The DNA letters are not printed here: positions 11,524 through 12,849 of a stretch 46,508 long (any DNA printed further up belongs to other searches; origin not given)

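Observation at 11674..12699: AmmeMemoRadiSam/PflX-type radical SAM enzyme inside a BMC operon, translationally coupled between PduS and PduT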

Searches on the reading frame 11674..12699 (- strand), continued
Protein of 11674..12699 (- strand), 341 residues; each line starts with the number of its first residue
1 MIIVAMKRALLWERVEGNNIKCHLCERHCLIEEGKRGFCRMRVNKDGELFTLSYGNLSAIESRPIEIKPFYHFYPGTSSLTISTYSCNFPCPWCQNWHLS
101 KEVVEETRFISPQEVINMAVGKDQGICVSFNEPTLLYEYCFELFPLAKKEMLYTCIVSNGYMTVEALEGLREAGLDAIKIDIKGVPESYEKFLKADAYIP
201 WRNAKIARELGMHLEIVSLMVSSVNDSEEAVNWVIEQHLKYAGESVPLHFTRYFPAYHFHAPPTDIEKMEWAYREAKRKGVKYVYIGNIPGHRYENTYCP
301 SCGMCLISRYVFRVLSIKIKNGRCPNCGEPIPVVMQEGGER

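Call 37: search_protein_families(library=ncbifam, proteins=[P0003, P0004, P0006, P0010, P0011, P0015, P0020, P0085, P0089, P0043], max_evalue=1e-20)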
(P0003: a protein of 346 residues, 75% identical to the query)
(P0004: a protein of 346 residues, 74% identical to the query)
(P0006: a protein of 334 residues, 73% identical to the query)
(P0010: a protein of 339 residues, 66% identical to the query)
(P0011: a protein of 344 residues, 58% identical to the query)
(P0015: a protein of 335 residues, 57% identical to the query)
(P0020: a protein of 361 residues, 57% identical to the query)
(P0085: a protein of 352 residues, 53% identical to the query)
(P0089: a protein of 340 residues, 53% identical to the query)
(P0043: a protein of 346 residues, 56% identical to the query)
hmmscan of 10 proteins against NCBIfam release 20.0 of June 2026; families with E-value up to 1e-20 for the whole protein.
P0003 (346 aa): 1 family
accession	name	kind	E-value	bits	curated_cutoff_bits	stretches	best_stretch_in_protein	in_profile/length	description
TIGR04337.1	AmmeMemoSam_rS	hypoth_equivalog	2.9e-68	230.3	220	1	11-343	3-341/349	AmmeMemoRadiSam system radical SAM enzyme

P0004 (346 aa): 1 family
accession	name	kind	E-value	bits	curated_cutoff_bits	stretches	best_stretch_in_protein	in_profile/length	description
TIGR04337.1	AmmeMemoSam_rS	hypoth_equivalog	8.8e-68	228.7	220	1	11-342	3-340/349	AmmeMemoRadiSam system radical SAM enzyme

P0006 (334 aa): 1 family
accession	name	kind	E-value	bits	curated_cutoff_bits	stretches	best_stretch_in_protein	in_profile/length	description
TIGR04337.1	AmmeMemoSam_rS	hypoth_equivalog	3.8e-66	223.3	220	1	14-331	7-330/349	AmmeMemoRadiSam system radical SAM enzyme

P0010 (339 aa): 1 family
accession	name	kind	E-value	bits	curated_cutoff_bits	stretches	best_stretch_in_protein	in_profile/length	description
TIGR04337.1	AmmeMemoSam_rS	hypoth_equivalog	3.5e-65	220.1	220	1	8-327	4-330/349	AmmeMemoRadiSam system radical SAM enzyme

P0011 (344 aa): 1 family
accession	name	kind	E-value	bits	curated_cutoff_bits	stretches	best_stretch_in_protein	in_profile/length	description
TIGR04337.1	AmmeMemoSam_rS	hypoth_equivalog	2.8e-69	233.6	220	1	9-336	6-334/349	AmmeMemoRadiSam system radical SAM enzyme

P0015 (335 aa): 1 family
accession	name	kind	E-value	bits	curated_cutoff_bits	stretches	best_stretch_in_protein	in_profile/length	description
TIGR04337.1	AmmeMemoSam_rS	hypoth_equivalog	9.6e-72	241.7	220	1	14-332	9-330/349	AmmeMemoRadiSam system radical SAM enzyme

P0020 (361 aa): 1 family
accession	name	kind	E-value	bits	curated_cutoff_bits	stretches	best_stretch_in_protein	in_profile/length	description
TIGR04337.1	AmmeMemoSam_rS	hypoth_equivalog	2.5e-67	227.2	220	1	21-344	4-330/349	AmmeMemoRadiSam system radical SAM enzyme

P0085 (352 aa): 1 family
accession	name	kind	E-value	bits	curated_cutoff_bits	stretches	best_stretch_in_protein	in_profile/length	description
TIGR04337.1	AmmeMemoSam_rS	hypoth_equivalog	7.8e-69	232.2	220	1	13-343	4-335/349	AmmeMemoRadiSam system radical SAM enzyme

P0089 (340 aa): 1 family
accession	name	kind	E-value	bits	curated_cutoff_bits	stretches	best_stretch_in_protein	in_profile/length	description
TIGR04337.1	AmmeMemoSam_rS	hypoth_equivalog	2.6e-65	220.6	220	1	14-336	5-329/349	AmmeMemoRadiSam system radical SAM enzyme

P0043 (346 aa): 1 family
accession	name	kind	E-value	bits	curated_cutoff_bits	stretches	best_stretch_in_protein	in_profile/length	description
TIGR04337.1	AmmeMemoSam_rS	hypoth_equivalog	1.2e-76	257.8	220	1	16-336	9-330/349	AmmeMemoRadiSam system radical SAM enzyme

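Call 40: find_encoding_contigs(protein=P0004, flank=10000, max_places=2)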
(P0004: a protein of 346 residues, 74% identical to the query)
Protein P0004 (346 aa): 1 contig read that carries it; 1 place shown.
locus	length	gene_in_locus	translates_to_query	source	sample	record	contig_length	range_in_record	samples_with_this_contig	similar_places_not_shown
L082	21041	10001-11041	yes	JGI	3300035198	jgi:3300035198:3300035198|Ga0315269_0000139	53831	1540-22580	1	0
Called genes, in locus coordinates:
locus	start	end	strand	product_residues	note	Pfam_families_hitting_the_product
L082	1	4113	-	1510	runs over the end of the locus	PF04389:Peptidase_M28, PF12704:MacB_PCD (weak), PF02687:FtsX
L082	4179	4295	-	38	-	-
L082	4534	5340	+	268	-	PF00596:Aldolase_II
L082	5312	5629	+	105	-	PF00936:BMC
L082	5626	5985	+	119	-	PF00936:BMC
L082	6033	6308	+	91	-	PF00936:BMC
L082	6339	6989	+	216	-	-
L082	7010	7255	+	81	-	PF03319:EutN_CcmL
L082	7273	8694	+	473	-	PF00171:Aldedh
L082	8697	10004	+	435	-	PF01512:Complex1_51K, PF10531:SLBB, PF13534:Fer4_17, PF13375:RnfC_N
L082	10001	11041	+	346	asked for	PF04055:Radical_SAM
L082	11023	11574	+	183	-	PF00936:BMC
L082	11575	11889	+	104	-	-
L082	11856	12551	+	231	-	PF02224:Cytidylate_kin, PF13189:Cytidylate_kin2, PF13238:AAA_18 (weak), PF13207:AAA_17 (weak)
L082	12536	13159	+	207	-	PF01553:Acyltransferase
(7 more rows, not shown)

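Call 65: predict_structure(alignment_id=A3)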
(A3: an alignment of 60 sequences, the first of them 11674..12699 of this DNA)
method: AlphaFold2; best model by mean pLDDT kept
length: 341 residues; sequences in the alignment: 60
mean_pLDDT: 92.9   pTM: 0.91
mean pLDDT of the five models: 92.9, 92.9, 92.9, 92.6, 91.4
residues with pLDDT >= 90: 285; 70-90: 42; 50-70: 7; < 50: 7
segments of 3 or more residues with pLDDT < 50: 1-3, 338-341
pLDDT, mean of each block of 10 residues (from residue 1): 72 96 98 95 96 93 90 96 92 84 76 98 96 93 98 97 98 98 95 96 98 97 93 99 98 81 94 99 95 96 97 93 96 71 32
secondary structure, 60 per line:
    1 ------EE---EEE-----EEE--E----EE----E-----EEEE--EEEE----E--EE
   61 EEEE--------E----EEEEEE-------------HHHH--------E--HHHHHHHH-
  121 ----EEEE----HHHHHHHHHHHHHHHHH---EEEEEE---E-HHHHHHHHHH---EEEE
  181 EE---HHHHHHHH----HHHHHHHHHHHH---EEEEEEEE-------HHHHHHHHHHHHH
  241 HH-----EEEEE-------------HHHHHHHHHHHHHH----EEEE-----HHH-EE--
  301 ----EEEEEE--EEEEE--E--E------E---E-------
elements in order: E12-14 E20-22 E42-45 E48-51 E59-64 E78-83 H97-100 H112-119 E125-128 H133-149 E153-158 H164-173 E177-182 H186-193 H198-209 E213-220 H228-242 E248-252 H266-279 E284-287 E305-310 E313-317

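Call 67: search_protein_families(library=pfam, proteins=[L027:3567-3989:-, L027:5080-6393:-, L036:3242-4417:+, L036:5990-6505:-, L047:1746-2336:-, L050:8400-9638:+, L050:11069-11668:-, L061:9188-9940:-, L061:11041-12042:+, L066:2960-3493:-], max_evalue=0.001)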
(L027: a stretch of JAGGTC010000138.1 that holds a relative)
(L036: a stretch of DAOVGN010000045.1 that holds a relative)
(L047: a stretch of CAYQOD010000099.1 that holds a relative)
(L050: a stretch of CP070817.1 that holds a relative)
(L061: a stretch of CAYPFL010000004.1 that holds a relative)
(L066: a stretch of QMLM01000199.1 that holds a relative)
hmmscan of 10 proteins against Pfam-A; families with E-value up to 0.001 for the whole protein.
L027:3567-3989:- (140 aa): 1 family
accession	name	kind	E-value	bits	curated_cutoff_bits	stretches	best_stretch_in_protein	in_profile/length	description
PF01451.26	LMWPc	-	2.9e-22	79.9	23.2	1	6-132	2-143/144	Low molecular weight phosphotyrosine protein phosphatase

L027:5080-6393:- (437 aa): 1 family
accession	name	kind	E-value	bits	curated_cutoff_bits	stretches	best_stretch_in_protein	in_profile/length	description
PF13372.12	Alginate_exp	-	1.5e-44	152.8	25.2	1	39-425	4-389/395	Alginate export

L036:3242-4417:+ (392 aa): 4 families
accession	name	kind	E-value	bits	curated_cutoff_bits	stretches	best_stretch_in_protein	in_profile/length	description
PF00155.27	Aminotran_1_2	-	1.6e-59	202.3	19.7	1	43-385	2-361/361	Aminotransferase class I and II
PF01041.23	DegT_DnrJ_EryC1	-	5.5e-09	36.2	19.8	1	78-202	23-136/360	DegT/DnrJ/EryC1/StrS aminotransferase family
PF01053.26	Cys_Met_Meta_PP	-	7.5e-05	21.9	27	1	104-201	70-163/381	Cys/Met metabolism PLP-dependent enzyme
PF00266.25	Aminotran_5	-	0.00054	19.5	21.5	1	101-201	60-165/371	Aminotransferase class-V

L036:5990-6505:- (171 aa): 1 family
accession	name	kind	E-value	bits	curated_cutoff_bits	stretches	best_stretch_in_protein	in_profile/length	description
PF19620.4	DUF6125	-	7.2e-27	94.8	27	1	26-167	21-164/164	Family of unknown function (DUF6125)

L047:1746-2336:- (196 aa): 1 family
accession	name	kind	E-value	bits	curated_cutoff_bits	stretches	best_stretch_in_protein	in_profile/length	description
PF19620.4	DUF6125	-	1.8e-26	93.6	27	1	55-196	21-164/164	Family of unknown function (DUF6125)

L050:8400-9638:+ (413 aa): 3 families
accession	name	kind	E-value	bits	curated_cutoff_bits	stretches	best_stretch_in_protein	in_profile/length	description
PF00155.27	Aminotran_1_2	-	7.5e-62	210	19.7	1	64-406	2-361/361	Aminotransferase class I and II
PF01041.23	DegT_DnrJ_EryC1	-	3.4e-07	30.3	19.8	1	127-223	44-136/360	DegT/DnrJ/EryC1/StrS aminotransferase family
PF01053.26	Cys_Met_Meta_PP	-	1.6e-06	27.4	27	1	126-222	71-163/381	Cys/Met metabolism PLP-dependent enzyme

L050:11069-11668:- (199 aa): 1 family
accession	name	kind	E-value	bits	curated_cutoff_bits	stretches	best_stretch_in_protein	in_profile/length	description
PF19620.4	DUF6125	-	1.5e-24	87.3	27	1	54-195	21-164/164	Family of unknown function (DUF6125)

L061:9188-9940:- (250 aa): 2 families
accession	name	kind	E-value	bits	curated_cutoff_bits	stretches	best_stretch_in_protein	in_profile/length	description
PF01709.26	Transcrip_reg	-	1.5e-58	197.4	27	1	84-238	1-160/160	TACO1/YebC second and third domain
PF20772.2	TACO1_YebC_N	-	2.1e-34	118.2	36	1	6-77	1-72/73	TACO1/YebC protein N-terminal domain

L061:11041-12042:+ (334 aa): 4 families
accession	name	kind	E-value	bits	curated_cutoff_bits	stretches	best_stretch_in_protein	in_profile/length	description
PF02254.24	TrkA_N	-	2.5e-32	112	23.8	1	110-223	2-116/116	TrkA-N domain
PF07885.22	Ion_trans_2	-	1.8e-14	53.8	22.5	1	13-86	2-78/79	Ion channel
PF02080.26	TrkA_C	-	2e-14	53.7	27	1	258-327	2-69/71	TrkA-C domain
PF06241.17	Castor_Poll_mid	-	0.00085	19.7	26.7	0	264-321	36-93/104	Castor and Pollux, part of voltage-gated ion channel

L066:2960-3493:- (177 aa): 1 family
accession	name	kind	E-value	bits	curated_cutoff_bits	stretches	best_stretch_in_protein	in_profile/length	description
PF19620.4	DUF6125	-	4.1e-26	92.4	27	1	27-167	22-164/164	Family of unknown function (DUF6125)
